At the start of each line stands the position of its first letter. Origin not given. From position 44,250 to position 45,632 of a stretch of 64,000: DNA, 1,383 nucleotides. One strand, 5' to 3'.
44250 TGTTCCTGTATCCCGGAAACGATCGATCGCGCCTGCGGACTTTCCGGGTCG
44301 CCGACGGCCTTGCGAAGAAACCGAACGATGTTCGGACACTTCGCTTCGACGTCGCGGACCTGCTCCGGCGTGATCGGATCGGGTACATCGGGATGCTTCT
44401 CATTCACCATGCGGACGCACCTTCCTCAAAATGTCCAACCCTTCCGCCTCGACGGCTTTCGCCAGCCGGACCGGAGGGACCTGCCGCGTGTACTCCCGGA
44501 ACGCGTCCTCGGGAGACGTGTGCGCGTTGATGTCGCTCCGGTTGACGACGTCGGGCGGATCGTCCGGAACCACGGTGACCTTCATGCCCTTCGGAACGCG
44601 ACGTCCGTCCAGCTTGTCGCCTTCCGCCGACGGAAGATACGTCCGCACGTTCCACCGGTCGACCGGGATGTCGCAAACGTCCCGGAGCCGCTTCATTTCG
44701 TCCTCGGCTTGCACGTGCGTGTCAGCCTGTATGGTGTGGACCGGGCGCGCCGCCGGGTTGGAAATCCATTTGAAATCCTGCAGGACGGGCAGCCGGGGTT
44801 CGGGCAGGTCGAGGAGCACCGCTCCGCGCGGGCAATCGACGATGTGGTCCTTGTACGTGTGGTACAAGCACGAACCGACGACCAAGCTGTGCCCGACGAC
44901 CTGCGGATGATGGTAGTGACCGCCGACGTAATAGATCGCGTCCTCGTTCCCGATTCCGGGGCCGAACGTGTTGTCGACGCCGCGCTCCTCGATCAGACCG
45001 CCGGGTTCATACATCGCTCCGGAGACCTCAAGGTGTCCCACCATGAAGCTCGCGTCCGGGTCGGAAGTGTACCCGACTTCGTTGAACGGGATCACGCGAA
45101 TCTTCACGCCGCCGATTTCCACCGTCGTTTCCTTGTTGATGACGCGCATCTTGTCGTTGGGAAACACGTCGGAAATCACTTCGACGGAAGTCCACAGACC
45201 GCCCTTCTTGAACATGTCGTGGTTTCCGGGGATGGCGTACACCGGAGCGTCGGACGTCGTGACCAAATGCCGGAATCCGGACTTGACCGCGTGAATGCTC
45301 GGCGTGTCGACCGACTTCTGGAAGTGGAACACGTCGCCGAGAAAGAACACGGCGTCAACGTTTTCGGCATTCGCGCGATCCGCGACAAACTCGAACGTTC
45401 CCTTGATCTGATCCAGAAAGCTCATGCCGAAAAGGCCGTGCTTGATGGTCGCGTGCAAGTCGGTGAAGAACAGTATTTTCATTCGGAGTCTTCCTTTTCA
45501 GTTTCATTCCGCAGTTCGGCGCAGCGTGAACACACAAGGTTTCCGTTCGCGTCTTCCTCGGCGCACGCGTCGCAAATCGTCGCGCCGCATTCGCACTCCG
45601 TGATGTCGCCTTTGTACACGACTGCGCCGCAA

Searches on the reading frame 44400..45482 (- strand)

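Call 50: search_protein_families(library=pfam, proteins=[window:44400-45482:-], max_evalue=0.001)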
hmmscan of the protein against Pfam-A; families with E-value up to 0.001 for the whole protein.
window:44400-45482:- (360 aa): 2 families
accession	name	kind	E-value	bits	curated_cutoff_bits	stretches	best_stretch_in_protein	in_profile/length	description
PF00149.33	Metallophos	-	1.4e-10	42.4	21.5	1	1-192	1-190/191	Calcineurin-like phosphoesterase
PF12850.12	Metallophos_2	-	7.7e-05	23.2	27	1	1-131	1-87/154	Calcineurin-like phosphoesterase superfamily domain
